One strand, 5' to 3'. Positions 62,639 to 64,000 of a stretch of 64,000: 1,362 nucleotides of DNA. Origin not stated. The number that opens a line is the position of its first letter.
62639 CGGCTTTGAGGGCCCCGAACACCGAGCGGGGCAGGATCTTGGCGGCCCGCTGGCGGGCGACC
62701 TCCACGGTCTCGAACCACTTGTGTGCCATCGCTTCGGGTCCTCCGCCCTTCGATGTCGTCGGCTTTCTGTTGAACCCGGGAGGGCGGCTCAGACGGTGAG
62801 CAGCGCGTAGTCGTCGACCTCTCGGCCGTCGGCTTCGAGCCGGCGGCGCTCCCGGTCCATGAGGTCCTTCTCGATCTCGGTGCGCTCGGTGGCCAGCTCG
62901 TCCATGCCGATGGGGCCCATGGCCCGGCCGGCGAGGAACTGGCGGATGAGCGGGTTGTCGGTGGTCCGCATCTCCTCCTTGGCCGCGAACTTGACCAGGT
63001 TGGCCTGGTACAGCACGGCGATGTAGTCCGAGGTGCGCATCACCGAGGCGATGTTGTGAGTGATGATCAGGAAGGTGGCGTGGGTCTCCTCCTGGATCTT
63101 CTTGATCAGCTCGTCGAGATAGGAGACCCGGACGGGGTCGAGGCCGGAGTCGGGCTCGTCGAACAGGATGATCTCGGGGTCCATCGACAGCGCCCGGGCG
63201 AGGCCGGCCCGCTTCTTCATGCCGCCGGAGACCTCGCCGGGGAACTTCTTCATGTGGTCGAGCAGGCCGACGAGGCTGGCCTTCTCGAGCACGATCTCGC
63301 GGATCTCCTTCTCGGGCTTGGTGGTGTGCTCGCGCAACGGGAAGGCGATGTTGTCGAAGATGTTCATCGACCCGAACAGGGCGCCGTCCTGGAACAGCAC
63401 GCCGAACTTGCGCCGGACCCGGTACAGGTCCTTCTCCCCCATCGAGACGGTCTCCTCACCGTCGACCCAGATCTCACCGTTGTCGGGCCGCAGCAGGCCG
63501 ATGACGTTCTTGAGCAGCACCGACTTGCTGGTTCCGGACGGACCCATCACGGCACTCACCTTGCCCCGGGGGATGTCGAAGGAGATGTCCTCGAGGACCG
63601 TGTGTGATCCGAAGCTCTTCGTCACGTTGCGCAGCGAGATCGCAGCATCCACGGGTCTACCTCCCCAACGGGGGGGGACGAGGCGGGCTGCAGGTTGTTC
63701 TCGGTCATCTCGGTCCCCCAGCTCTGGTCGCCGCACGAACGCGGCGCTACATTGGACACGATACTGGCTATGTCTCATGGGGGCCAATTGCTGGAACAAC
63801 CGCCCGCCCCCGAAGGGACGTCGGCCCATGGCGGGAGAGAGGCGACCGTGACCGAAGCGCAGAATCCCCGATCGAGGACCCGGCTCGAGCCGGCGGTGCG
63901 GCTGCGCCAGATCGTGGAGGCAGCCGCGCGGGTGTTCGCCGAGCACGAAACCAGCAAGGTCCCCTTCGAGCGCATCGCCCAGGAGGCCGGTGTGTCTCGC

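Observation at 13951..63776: A 24-bp palindrome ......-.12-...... at nine promoter-proximal sites defines a candidate TetR regulon joining mce, mkl and the catabolic genes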

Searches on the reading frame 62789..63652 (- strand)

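Call 8: search_protein_families(library=pfam, proteins=[window:62789-63652:-])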
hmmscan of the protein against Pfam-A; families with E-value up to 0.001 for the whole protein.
window:62789-63652:- (287 aa): 3 families
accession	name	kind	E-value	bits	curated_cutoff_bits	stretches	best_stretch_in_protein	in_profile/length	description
PF00005.33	ABC_tran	-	6.9e-28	98.4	25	1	20-168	1-136/137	ABC transporter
PF13304.12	AAA_21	-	3.7e-08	34.2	27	1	140-201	237-300/304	AAA domain, putative AbiEii toxin, Type IV TA system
PF02463.25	SMC_N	-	1.9e-05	24.7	40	1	122-217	118-215/220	RecF/RecN/SMC N terminal domain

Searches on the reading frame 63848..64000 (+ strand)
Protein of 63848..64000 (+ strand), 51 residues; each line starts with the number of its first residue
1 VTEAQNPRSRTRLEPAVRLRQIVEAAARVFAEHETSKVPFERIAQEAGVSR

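Call 8: search_protein_families(library=pfam, proteins=[window:63848-63997:+])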
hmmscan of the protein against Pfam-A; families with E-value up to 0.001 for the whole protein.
window:63848-63997:+ (50 aa): 1 family
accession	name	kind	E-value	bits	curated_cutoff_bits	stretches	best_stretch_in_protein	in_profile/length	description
PF00440.29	TetR_N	-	6.5e-06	26.3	24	1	22-50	1-29/47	Bacterial regulatory proteins, tetR family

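Call 37: find_related_loci(query=window:63848-63997:+, collection=metagenome_contigs, flank=6000)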
Query seq(50 aa) (50 aa) in metagenome_contigs; peptide patterns used: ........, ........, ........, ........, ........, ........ (x = any residue, [..] = any of these).
600 stretches matched a pattern (row limit reached: there are more); 5 encode a relative of the query (tblastn E <= 1e-3); 5 distinct loci.
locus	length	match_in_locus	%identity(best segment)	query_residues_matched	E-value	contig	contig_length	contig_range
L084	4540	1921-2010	53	21-50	1e-6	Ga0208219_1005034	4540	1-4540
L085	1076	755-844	50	21-50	6e-6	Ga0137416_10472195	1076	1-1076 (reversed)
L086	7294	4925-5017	52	20-50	8e-6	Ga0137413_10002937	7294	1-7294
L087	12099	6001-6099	52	18-50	7e-6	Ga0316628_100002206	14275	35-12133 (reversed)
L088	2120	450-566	46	14-50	8e-6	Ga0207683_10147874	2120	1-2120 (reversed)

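Call 81: find_homologous_proteins(query=window:63848-64000:+, max_evalue=0.001)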
Query seq(51 aa): no candidate shares three 5-residue words with the query. No homologue found.
